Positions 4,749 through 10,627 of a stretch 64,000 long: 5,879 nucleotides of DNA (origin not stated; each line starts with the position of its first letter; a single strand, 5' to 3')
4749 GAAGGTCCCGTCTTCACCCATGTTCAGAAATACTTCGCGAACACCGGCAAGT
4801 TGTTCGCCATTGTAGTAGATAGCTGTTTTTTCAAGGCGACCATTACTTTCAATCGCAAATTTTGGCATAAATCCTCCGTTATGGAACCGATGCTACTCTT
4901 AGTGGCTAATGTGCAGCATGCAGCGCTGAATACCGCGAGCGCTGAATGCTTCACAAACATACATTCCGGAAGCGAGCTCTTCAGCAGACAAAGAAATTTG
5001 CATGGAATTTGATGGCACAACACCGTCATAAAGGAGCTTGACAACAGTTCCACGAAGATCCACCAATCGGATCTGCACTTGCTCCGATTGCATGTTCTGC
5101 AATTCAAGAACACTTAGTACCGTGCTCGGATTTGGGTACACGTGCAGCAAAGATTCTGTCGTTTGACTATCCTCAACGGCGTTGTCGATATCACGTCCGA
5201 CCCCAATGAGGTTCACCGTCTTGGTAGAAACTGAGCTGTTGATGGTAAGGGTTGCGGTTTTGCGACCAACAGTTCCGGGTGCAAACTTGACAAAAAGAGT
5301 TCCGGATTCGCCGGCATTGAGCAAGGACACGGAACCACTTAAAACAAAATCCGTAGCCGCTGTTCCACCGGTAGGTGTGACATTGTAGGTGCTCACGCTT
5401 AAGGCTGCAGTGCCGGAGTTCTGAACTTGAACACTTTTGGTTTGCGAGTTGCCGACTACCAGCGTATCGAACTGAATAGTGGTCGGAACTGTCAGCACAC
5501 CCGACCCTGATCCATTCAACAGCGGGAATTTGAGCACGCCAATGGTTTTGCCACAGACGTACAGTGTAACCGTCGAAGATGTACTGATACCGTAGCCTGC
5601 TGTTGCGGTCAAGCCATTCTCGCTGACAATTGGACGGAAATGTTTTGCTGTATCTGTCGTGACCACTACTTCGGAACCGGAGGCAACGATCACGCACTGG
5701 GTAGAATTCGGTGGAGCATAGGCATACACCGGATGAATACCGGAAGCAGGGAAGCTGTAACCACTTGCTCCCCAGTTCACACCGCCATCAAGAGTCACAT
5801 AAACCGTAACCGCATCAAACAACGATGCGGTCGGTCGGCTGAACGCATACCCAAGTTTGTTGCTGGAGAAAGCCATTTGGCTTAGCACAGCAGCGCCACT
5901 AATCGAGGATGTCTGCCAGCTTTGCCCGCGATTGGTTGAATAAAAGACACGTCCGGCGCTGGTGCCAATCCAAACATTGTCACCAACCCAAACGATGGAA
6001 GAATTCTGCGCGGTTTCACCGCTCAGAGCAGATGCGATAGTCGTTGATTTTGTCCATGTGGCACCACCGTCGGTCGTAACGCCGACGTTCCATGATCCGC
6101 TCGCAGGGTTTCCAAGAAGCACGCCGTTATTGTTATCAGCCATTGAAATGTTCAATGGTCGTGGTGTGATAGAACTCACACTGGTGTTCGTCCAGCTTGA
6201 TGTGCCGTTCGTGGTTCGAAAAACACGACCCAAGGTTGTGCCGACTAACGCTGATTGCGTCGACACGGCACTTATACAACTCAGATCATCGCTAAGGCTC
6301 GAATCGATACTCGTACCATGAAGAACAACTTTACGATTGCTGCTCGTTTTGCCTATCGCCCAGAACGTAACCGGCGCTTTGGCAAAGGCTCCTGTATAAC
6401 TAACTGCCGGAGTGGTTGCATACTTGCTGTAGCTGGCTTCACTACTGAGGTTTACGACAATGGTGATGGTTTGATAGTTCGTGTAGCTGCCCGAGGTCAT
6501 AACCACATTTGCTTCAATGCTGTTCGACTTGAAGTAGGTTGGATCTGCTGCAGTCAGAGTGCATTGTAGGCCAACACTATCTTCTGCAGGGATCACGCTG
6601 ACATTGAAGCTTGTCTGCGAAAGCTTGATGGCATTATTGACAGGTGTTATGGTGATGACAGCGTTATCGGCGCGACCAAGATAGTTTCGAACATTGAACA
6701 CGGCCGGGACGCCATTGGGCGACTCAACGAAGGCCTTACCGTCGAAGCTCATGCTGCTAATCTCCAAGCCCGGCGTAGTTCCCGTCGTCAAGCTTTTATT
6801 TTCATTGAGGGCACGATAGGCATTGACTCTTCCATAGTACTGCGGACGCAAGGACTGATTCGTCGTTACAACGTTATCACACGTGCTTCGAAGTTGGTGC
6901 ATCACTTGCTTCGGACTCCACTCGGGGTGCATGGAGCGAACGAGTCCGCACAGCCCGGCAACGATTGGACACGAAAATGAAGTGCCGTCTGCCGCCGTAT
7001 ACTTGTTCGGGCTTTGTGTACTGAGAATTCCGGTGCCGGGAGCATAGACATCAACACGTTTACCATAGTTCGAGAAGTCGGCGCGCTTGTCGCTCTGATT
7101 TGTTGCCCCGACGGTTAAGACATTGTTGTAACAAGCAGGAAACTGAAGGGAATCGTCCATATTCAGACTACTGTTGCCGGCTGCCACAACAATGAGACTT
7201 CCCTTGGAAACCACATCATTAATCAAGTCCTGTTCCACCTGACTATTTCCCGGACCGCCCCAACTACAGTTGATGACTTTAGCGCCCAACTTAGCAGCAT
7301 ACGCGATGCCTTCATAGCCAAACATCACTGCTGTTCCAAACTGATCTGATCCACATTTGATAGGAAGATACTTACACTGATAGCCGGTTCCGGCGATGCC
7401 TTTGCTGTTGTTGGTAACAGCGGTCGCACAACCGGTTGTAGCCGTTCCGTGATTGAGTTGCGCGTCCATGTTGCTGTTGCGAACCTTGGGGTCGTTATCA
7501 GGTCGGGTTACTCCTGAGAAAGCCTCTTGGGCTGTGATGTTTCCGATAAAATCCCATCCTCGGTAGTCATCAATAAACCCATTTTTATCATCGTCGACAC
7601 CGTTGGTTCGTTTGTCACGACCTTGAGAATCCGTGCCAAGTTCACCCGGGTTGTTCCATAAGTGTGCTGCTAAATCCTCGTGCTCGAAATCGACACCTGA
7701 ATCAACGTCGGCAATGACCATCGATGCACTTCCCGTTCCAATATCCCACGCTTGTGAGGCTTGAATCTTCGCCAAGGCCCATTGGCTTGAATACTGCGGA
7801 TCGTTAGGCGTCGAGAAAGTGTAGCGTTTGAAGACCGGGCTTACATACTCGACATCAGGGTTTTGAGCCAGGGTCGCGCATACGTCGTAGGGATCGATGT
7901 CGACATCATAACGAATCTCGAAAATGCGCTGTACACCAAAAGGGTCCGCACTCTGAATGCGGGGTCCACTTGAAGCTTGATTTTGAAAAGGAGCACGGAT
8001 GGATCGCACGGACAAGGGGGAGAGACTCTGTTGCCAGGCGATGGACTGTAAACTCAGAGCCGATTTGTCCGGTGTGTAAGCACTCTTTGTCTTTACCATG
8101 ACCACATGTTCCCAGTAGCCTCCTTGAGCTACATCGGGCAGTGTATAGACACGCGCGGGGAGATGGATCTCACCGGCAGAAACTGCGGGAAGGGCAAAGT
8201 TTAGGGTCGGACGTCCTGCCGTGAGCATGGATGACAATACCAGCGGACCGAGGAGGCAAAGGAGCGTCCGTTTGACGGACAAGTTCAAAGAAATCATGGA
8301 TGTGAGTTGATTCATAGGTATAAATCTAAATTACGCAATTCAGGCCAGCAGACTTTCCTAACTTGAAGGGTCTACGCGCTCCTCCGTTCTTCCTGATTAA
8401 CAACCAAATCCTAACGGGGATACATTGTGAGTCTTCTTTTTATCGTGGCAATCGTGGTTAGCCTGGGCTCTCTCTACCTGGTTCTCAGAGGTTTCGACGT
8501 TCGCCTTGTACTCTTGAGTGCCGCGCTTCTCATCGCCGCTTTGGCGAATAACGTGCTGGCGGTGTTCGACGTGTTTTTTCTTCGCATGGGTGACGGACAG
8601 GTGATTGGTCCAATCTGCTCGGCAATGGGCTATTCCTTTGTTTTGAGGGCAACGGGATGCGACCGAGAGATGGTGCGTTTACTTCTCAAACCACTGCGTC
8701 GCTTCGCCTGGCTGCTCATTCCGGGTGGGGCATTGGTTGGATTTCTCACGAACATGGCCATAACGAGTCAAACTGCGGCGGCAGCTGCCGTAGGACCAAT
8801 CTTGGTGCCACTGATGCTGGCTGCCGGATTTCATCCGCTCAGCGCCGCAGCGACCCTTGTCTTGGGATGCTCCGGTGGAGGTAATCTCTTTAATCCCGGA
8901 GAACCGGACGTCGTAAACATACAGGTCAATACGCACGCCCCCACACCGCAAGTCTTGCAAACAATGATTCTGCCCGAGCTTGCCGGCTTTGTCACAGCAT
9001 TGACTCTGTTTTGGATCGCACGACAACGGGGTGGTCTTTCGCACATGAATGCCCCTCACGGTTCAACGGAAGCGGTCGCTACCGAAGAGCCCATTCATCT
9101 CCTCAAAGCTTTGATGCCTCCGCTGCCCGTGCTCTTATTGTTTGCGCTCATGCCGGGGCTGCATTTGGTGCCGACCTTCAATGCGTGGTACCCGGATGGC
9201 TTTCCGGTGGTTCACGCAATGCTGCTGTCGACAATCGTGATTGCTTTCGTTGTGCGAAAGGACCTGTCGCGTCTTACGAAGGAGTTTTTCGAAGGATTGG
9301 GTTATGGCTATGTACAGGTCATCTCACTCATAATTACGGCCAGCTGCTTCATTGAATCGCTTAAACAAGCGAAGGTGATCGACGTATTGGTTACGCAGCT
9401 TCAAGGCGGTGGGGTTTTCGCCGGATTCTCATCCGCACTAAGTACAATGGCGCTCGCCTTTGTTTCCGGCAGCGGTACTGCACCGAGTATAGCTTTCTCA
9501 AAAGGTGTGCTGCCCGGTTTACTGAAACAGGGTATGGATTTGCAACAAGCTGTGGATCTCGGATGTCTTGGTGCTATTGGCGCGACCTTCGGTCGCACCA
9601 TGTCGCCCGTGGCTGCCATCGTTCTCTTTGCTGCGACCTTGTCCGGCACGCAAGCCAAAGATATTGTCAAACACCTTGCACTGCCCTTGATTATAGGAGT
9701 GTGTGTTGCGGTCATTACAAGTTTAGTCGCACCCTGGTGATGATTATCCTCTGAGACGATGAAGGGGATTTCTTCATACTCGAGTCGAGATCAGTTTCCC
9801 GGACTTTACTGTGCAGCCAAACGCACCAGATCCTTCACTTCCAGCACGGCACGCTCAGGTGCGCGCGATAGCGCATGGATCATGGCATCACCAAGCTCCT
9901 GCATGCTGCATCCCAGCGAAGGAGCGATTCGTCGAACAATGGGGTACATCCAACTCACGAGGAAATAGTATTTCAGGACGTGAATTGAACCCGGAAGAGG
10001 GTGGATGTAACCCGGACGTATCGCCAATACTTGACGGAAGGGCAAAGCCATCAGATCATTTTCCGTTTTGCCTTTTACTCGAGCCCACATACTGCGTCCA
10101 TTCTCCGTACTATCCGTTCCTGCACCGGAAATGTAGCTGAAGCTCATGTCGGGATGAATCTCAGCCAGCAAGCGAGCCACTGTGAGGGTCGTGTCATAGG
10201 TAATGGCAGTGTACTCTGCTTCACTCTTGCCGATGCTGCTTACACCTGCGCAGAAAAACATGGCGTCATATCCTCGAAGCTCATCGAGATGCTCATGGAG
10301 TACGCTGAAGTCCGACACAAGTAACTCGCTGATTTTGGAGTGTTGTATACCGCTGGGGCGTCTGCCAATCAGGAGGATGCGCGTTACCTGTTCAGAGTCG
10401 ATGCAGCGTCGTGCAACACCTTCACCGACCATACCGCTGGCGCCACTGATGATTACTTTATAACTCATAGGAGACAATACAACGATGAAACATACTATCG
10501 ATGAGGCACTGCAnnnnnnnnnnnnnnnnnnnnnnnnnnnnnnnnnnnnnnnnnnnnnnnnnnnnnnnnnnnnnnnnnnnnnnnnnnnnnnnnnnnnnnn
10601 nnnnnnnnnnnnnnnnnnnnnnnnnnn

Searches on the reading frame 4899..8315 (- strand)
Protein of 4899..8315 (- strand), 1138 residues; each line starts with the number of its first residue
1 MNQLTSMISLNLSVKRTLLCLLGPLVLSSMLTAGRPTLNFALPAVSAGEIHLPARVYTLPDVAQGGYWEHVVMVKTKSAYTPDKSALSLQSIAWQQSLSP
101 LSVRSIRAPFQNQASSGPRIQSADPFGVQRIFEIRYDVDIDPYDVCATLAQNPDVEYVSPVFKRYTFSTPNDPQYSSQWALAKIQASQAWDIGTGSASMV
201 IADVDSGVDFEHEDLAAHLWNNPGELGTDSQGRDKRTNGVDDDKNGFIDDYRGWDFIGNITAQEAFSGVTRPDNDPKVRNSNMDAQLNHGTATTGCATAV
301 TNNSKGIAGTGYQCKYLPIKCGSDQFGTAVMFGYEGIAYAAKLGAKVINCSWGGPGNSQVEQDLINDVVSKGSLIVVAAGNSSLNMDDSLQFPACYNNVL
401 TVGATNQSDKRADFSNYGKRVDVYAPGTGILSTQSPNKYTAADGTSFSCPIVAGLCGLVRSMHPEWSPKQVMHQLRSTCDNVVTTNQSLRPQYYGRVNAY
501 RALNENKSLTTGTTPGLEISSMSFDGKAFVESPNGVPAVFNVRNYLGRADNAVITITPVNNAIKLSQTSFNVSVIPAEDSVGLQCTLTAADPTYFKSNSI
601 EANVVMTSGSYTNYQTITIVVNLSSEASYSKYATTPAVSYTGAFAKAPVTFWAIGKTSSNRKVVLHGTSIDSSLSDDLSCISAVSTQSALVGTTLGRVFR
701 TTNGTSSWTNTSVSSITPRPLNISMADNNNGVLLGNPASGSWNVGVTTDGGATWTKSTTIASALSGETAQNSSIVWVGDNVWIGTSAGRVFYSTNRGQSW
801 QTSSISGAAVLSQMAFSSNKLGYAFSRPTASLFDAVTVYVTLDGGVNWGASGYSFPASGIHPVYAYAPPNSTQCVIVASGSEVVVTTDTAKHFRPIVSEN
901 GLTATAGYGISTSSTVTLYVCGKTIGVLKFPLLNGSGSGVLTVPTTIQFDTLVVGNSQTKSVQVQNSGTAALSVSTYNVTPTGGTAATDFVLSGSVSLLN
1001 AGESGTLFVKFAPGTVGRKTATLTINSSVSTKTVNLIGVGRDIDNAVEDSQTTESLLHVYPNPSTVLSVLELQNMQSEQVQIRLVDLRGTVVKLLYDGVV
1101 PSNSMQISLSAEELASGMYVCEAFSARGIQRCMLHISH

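Call 9: search_protein_families(library=pfam, proteins=[window:4899-8315:-], max_evalue=0.01)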
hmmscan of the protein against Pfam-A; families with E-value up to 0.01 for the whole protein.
window:4899-8315:- (1138 aa): 10 families
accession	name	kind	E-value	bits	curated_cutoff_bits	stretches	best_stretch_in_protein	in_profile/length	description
PF00082.27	Peptidase_S8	-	5.7e-47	160.8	21.8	1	199-486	4-279/288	Subtilase family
PF14870.12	PSII_BNR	-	4.1e-08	33.3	27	1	706-850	7-139/303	Photosynthesis system II assembly factor YCF48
PF15902.12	Sortilin-Vps10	-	9.3e-08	31.7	33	1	746-810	5-67/446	Sortilin, neurotensin receptor 3,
PF18962.6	Por_Secre_tail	-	3.2e-07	31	27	1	1059-1123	1-62/75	Secretion system C-terminal sorting domain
PF15780.11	ASH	-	9.6e-07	29.4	27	1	943-1031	10-94/98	Abnormal spindle-like microcephaly-assoc'd, ASPM-SPD-2-Hydin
PF22073.2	Cep192_D4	-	3.2e-05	24.5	35.5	1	945-1040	9-111/112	Cep192 domain 4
PF22544.2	HYDIN_VesB_CFA65-like_Ig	-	5.2e-05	23.9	25.5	1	941-1035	3-94/100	HYDIN/CFA65/VesB-like, Ig-like domain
PF02012.26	BNR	-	0.00022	21.2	27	0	791-802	1-12/12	BNR/Asp-box repeat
PF07705.17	CARDB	-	0.0026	18.4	22.7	1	941-1027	4-85/101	CARDB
PF07610.17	DUF1573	-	0.0031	17.9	26.1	1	945-1036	6-92/98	Protein of unknown function (DUF1573)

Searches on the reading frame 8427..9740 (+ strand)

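Call 9: search_protein_families(library=pfam, proteins=[window:8427-9740:+], max_evalue=0.01)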
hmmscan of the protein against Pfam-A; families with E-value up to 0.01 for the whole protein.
window:8427-9740:+ (437 aa): 3 families
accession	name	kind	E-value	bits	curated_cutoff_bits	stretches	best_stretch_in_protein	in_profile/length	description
PF03606.21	DcuC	-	2.6e-12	46.5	23.1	1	68-433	87-457/461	C4-dicarboxylate anaerobic carrier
PF06808.19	DctM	-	4.3e-08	32.9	23.8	2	114-317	106-294/413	Tripartite ATP-independent periplasmic transporter, DctM component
PF03553.21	Na_H_antiporter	-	5.1e-08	33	23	1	65-145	169-248/303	Na+/H+ antiporter family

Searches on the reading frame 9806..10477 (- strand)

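Call 9: search_protein_families(library=pfam, proteins=[window:9806-10477:-], max_evalue=0.01)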
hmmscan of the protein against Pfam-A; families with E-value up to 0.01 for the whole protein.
window:9806-10477:- (223 aa): 2 families
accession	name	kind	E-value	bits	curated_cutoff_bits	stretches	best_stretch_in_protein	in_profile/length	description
PF01370.27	Epimerase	-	4e-07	30.1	20.9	1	8-108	1-103/240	NAD dependent epimerase/dehydratase family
PF01118.30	Semialdhyde_dh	-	0.00028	21.7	26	1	7-88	1-85/121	Semialdehyde dehydrogenase, NAD binding domain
